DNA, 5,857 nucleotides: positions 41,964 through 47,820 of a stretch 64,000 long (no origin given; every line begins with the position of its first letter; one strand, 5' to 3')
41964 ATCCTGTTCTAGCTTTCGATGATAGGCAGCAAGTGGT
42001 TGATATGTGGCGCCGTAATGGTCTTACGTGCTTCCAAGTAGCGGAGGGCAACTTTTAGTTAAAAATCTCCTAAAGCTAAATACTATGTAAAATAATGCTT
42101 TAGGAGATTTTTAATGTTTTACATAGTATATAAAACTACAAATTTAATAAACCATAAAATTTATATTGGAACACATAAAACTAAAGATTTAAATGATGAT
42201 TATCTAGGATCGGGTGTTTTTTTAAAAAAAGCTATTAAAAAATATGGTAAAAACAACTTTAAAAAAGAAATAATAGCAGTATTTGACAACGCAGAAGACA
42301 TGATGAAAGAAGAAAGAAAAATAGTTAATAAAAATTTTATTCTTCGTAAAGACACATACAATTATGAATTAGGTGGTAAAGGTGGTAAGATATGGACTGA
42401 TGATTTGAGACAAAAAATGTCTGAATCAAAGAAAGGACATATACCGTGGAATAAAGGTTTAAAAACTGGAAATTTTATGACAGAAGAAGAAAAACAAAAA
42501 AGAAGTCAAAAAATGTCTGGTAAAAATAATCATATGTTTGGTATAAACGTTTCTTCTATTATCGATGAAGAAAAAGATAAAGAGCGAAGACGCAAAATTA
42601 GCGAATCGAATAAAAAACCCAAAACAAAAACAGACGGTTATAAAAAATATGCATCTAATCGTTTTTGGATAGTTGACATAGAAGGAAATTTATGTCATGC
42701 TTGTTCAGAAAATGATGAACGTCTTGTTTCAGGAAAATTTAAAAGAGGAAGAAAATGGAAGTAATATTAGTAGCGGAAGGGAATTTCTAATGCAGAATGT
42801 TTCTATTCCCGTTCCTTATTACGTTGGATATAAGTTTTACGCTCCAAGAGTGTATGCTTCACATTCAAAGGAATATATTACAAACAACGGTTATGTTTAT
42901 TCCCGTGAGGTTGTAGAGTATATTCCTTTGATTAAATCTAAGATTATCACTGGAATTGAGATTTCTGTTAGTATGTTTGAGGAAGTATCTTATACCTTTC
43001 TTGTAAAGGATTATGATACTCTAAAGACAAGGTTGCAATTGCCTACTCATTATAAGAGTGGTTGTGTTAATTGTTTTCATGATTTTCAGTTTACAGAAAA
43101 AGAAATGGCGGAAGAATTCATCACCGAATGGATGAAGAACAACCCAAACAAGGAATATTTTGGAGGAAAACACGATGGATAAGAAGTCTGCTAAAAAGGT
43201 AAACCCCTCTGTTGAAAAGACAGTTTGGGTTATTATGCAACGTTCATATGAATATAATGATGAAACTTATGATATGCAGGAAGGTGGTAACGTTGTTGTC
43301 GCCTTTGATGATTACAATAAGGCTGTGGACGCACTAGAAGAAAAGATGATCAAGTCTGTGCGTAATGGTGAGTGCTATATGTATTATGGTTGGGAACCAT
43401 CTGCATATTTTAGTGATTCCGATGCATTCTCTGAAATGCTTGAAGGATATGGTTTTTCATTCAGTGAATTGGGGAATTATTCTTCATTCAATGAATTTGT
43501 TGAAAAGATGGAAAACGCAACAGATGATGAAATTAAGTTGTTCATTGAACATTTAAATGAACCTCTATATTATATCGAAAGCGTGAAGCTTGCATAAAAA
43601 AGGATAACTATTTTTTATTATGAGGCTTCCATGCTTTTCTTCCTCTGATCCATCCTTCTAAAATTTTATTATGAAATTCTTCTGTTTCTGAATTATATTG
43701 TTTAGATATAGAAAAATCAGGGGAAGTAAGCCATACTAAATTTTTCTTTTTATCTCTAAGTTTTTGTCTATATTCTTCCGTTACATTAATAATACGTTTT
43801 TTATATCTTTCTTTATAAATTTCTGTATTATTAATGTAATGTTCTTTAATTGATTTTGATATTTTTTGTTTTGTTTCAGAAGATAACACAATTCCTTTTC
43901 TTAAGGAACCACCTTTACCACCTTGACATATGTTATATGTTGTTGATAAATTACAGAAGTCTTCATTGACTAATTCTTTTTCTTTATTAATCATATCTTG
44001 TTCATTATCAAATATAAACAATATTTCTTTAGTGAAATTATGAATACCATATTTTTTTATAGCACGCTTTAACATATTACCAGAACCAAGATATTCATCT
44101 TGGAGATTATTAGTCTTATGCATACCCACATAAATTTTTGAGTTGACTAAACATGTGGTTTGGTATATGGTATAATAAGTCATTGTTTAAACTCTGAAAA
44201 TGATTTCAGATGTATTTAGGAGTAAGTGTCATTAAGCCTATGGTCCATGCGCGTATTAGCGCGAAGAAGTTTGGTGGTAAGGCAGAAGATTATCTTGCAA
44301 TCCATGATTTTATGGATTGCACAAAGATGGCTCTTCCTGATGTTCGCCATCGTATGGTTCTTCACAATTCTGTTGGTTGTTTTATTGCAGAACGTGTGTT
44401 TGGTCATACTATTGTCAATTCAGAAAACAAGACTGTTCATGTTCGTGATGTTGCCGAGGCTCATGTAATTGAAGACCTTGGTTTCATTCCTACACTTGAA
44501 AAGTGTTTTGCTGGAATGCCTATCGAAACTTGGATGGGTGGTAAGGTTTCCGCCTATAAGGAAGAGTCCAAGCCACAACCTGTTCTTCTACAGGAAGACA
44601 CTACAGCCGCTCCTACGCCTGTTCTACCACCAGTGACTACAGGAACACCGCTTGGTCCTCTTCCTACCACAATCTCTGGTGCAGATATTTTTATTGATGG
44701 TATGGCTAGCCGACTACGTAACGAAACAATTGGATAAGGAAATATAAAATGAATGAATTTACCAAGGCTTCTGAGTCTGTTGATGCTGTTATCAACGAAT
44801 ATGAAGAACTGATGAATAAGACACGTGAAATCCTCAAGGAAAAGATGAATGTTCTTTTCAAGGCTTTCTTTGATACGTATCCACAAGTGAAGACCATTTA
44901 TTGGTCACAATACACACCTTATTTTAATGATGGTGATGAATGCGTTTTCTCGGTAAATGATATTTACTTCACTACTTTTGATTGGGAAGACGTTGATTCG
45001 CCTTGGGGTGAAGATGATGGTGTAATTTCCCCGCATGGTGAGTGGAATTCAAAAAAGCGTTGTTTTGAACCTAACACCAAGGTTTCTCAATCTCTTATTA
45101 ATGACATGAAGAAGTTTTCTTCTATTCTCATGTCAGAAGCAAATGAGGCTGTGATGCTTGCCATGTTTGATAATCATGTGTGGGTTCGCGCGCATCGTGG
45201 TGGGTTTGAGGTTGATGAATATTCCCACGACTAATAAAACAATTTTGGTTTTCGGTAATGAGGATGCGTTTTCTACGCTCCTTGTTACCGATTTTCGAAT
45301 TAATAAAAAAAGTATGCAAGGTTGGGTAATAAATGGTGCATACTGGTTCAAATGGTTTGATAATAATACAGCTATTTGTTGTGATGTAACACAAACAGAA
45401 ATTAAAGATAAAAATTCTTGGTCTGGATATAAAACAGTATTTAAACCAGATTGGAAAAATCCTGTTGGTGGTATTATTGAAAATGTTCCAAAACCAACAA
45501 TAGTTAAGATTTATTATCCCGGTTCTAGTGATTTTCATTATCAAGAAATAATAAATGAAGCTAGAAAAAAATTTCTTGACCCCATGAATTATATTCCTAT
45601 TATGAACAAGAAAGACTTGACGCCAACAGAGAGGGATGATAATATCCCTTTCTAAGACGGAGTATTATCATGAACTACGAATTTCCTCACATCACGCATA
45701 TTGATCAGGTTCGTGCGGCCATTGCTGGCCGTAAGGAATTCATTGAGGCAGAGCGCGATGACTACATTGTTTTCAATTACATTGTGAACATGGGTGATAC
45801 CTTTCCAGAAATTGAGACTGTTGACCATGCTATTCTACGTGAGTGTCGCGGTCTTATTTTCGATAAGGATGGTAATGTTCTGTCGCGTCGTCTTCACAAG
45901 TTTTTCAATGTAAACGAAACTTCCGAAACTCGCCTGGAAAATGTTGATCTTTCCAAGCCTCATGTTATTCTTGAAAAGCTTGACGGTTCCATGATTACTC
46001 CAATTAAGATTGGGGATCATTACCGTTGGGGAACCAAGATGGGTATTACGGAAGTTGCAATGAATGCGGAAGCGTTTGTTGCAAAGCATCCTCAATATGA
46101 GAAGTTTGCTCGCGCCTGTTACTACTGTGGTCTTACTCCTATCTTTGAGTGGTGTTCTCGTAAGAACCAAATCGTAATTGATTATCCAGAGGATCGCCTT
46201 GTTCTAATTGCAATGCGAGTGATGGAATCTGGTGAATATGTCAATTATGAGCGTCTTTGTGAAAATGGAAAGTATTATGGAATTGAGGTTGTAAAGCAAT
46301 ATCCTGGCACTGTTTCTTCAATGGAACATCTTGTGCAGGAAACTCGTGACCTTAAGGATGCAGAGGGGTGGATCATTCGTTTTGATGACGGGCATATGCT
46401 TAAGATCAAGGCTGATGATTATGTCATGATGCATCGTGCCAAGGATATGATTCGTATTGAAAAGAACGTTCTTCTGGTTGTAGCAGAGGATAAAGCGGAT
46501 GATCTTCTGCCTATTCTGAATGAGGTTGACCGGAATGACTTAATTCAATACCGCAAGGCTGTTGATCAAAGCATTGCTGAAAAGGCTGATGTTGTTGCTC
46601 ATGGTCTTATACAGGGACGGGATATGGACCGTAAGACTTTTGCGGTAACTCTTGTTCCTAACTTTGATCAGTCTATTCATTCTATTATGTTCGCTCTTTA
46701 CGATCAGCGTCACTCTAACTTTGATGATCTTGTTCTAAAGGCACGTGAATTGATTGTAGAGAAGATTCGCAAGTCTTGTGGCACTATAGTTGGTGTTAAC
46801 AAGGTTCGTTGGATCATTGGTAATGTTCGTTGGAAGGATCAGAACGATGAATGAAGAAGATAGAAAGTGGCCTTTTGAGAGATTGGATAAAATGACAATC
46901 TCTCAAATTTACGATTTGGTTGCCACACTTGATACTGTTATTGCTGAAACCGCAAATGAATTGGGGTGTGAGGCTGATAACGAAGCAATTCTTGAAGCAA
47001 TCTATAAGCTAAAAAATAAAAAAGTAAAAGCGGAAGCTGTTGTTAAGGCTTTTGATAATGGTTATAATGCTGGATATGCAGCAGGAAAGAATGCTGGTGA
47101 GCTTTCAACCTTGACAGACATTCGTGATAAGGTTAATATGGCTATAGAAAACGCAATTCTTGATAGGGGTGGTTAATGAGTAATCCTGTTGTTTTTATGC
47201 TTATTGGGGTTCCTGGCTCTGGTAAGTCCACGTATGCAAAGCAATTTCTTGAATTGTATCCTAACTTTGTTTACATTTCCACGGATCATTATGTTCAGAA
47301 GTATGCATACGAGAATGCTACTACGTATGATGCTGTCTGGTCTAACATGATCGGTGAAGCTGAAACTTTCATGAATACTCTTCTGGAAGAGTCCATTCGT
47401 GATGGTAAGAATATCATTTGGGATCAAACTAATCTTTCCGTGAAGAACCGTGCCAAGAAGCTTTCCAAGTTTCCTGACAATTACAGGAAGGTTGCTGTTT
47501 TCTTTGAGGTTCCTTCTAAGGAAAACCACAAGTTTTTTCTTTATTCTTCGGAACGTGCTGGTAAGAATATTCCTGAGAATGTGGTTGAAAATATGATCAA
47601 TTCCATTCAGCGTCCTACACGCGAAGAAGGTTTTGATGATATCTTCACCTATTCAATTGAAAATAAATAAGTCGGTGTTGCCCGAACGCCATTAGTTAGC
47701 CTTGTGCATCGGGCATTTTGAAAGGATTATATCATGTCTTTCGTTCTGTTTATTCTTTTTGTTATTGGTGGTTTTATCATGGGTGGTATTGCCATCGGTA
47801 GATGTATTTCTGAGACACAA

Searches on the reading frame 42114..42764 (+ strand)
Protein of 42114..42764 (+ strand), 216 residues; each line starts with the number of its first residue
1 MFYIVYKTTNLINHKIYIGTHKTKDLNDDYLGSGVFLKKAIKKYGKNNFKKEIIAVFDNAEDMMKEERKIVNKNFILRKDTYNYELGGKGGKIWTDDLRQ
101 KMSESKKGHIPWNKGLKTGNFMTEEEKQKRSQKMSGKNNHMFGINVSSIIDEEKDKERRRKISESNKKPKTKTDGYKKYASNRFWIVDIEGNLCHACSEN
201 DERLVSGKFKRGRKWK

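Call 7: search_protein_families(library=pfam, proteins=[window:42114-42764:+], max_evalue=0.01)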
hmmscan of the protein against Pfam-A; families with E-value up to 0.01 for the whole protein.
window:42114-42764:+ (216 aa): 3 families
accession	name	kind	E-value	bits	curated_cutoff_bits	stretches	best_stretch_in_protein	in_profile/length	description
PF07460.16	NUMOD3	-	3.1e-06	27.5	20.4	2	91-117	1-27/37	NUMOD3 motif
PF19835.5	SegE_GIY-YIG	-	0.00041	21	25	1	5-81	20-111/123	Putative endonuclease segE, GIY-YIG domain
PF01541.30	GIY-YIG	-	0.0035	18.1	22.6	1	3-73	2-71/78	GIY-YIG catalytic domain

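Call 8: search_protein_families(library=phrogs, proteins=[window:42114-42764:+], max_evalue=0.001)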
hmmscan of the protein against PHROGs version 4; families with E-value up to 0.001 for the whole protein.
window:42114-42764:+ (216 aa): 4 families
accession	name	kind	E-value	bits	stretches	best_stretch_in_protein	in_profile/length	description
phrog_314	-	DNA, RNA and nucleotide metabolism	1.8e-37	130.6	1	1-180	177-338/574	homing endonuclease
phrog_19446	-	DNA, RNA and nucleotide metabolism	4.6e-13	50.3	1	5-191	4-192/254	homing endonuclease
phrog_7168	-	DNA, RNA and nucleotide metabolism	7.7e-11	43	1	4-174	3-196/284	homing endonuclease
phrog_447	-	other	2e-08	35.2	1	2-82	26-128/148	NAD synthetase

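Call 31: find_related_loci(query=window:42114-42764:+, collection=viral_contigs, flank=1500)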
Query window:42114-42764:+ (216 aa) in viral_contigs; peptide patterns used: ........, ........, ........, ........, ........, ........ (x = any residue, [..] = any of these).
55 stretches matched a pattern; 23 encode a relative of the query (tblastn E <= 1e-3); 23 distinct loci.
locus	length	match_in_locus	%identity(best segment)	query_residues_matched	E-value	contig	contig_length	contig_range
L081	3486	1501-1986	45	1-142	2e-36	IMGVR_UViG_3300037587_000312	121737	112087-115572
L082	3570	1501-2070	41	1-193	2e-34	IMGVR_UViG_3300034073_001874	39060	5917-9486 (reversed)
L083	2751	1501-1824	58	1-108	4e-34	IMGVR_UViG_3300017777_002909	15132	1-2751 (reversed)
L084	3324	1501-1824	58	1-108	4e-34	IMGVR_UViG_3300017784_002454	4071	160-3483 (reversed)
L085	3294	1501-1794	62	1-98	6e-34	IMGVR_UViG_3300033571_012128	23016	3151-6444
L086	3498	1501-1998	40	1-138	3e-30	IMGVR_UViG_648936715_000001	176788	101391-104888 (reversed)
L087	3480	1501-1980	44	1-168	1e-32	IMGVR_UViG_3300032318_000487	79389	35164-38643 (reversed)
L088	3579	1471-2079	32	1-162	3e-19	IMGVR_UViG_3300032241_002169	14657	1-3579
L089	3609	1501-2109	32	1-162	5e-19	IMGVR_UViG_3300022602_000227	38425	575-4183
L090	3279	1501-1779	47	1-91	2e-18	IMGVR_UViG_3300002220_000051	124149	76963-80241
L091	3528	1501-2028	36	1-143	3e-18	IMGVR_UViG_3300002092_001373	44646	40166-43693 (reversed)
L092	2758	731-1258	36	1-143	3e-18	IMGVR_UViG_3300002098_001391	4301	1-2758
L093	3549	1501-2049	32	1-143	8e-18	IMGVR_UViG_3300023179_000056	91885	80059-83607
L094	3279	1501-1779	46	1-91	1e-17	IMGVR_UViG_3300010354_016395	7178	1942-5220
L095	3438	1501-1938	36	4-155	6e-16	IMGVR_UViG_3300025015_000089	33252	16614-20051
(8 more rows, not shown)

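Call 66: find_related_loci(query=window:42114-42764:+, collection=metagenome_contigs, flank=1200)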
Query window:42114-42764:+ (216 aa) in metagenome_contigs; peptide patterns used: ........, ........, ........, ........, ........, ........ (x = any residue, [..] = any of these).
295 stretches matched a pattern; 36 encode a relative of the query (tblastn E <= 1e-3); 36 distinct loci.
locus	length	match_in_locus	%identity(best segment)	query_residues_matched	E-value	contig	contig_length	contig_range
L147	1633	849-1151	60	1-101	4e-38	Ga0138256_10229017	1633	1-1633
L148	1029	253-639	51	1-130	3e-36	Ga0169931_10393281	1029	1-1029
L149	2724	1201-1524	58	1-108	4e-34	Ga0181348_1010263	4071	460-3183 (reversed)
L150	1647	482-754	66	1-91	1e-34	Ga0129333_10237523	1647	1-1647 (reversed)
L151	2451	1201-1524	58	1-108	4e-34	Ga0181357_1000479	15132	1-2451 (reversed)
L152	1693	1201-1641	45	1-145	2e-31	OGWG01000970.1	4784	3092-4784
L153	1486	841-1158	50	1-107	7e-28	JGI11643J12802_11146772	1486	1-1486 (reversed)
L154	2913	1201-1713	39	1-163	5e-21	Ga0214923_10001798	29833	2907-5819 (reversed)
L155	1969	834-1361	37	1-143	1e-20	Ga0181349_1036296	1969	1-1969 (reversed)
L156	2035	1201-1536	44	1-108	1e-19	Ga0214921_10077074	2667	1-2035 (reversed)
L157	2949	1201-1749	34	1-143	4e-19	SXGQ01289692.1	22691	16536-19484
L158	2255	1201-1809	32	1-162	5e-19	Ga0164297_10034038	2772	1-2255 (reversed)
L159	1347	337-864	38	1-143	6e-19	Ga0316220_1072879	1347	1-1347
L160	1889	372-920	33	1-143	2e-18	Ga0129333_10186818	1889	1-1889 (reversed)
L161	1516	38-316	46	1-91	4e-18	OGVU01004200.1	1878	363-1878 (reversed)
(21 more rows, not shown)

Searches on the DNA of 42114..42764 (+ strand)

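Call 68: search_rna_families(source=L162, start=1050, end=1260, threshold=evalue, max_evalue=1, show_alignments=2)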
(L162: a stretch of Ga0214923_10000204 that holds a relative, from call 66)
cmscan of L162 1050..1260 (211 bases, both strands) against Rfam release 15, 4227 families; matches with E-value up to 1: 2.
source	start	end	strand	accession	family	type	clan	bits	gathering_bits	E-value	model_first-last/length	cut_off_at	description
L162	1050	1108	-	RF04321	tmRNA_permuted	Gene;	-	21.6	47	0.0081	1-61/213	3'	permuted transfer-messenger RNA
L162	1050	1159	-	RF01850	beta_tmRNA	Gene;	CL00001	13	84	0.024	1-111/331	3'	Betaproteobacteria transfer-messenger RNA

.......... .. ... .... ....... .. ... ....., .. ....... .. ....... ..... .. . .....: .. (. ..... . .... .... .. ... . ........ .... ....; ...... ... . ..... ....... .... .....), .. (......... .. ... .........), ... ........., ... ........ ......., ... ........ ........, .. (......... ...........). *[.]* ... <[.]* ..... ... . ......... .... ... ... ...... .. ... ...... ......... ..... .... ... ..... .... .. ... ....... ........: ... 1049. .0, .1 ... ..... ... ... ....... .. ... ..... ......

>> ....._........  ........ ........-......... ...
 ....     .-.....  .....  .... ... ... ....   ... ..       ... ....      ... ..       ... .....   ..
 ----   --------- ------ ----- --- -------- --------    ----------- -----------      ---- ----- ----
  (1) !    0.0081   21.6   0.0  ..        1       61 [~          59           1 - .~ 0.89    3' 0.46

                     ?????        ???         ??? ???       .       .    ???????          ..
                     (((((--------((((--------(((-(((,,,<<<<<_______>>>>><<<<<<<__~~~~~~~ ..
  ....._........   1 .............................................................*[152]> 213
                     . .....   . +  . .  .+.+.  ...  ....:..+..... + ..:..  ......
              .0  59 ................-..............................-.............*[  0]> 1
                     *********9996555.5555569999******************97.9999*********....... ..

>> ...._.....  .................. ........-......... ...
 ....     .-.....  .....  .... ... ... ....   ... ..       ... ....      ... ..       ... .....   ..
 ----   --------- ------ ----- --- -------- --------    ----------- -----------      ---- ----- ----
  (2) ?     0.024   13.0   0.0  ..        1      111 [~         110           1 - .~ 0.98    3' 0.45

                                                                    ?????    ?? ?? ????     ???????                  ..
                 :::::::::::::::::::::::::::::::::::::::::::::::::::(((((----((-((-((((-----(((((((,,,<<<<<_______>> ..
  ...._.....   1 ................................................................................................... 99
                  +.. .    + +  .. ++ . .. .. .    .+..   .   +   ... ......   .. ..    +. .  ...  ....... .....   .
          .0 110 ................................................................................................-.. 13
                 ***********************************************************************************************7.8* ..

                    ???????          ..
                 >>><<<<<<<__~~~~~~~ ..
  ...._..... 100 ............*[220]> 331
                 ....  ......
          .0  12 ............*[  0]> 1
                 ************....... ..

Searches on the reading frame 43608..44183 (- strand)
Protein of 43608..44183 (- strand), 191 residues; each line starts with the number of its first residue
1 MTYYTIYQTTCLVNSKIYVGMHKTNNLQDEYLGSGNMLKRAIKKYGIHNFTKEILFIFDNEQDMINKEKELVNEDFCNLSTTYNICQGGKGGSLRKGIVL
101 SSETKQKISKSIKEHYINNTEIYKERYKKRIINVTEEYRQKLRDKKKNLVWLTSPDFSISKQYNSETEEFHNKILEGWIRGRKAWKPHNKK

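Call 16: search_protein_families(library=phrogs, proteins=[window:43608-44183:-], max_evalue=0.0001)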
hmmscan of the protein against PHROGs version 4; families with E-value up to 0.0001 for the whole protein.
window:43608-44183:- (191 aa): 5 families
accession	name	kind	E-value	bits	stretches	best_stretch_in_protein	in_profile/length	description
phrog_314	-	DNA, RNA and nucleotide metabolism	3.2e-36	126.4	1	1-178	176-360/574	homing endonuclease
phrog_19446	-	DNA, RNA and nucleotide metabolism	6e-11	43.3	1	5-119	3-124/254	homing endonuclease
phrog_7168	-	DNA, RNA and nucleotide metabolism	1.1e-06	29.3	1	6-148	4-149/284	homing endonuclease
phrog_447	-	other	2e-06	28.7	1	6-72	29-110/148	NAD synthetase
phrog_37840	-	unknown function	4.5e-06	27.3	1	6-118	16-133/350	-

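Call 70: search_protein_families(library=pfam, proteins=[window:43608-44183:-], max_evalue=0.01)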
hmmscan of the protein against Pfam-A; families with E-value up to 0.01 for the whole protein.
window:43608-44183:- (191 aa): 2 families
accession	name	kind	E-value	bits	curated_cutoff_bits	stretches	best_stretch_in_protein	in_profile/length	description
PF01541.30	GIY-YIG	-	0.00025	21.7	22.6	1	4-73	2-70/78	GIY-YIG catalytic domain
PF19835.5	SegE_GIY-YIG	-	0.0016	19.1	25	1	30-70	59-99/123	Putative endonuclease segE, GIY-YIG domain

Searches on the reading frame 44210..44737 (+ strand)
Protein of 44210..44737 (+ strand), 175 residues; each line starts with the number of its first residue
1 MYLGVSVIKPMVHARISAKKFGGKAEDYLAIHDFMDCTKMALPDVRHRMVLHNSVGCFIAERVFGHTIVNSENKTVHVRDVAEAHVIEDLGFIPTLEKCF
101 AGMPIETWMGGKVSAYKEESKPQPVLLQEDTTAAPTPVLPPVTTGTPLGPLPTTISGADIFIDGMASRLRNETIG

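Call 16: search_protein_families(library=phrogs, proteins=[window:44210-44737:+], max_evalue=0.0001)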
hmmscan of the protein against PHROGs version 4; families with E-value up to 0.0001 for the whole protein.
window:44210-44737:+ (175 aa): 2 families
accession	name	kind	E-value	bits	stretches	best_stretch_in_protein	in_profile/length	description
phrog_8143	-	unknown function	3.4e-44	151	1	9-119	3-118/130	-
phrog_19073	-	unknown function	2.3e-18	67.4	1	8-76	1-69/116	-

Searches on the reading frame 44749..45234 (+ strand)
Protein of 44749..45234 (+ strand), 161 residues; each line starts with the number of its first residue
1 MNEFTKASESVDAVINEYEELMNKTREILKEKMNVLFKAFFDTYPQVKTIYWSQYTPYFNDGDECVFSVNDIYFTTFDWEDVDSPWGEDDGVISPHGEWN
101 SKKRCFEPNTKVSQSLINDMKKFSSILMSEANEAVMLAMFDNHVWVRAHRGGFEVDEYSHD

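Call 16: search_protein_families(library=phrogs, proteins=[window:44749-45234:+], max_evalue=0.0001)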
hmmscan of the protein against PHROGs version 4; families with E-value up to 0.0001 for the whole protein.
window:44749-45234:+ (161 aa): 2 families
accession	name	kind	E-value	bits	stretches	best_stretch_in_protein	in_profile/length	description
phrog_9564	-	unknown function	3.3e-21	77.2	2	30-76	27-71/175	-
phrog_10375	-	unknown function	1.3e-12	49.3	1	9-100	7-96/153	-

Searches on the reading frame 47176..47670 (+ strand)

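Call 28: search_protein_families(library=phrogs, proteins=[window:47176-47670:+], max_evalue=0.0001)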
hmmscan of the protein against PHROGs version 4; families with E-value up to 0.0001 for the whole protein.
window:47176-47670:+ (164 aa): 4 families
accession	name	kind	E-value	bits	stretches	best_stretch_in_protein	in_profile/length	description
phrog_6931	-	unknown function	4.4e-27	96.2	1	2-159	183-339/343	-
phrog_2071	-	other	3.6e-24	87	1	1-158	13-178/282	ATPase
phrog_505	-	other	2.6e-14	54.3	1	6-149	4-145/295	polynucleotide kinase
phrog_8238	-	DNA, RNA and nucleotide metabolism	3e-06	26.6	1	6-146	4-142/737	RNA ligase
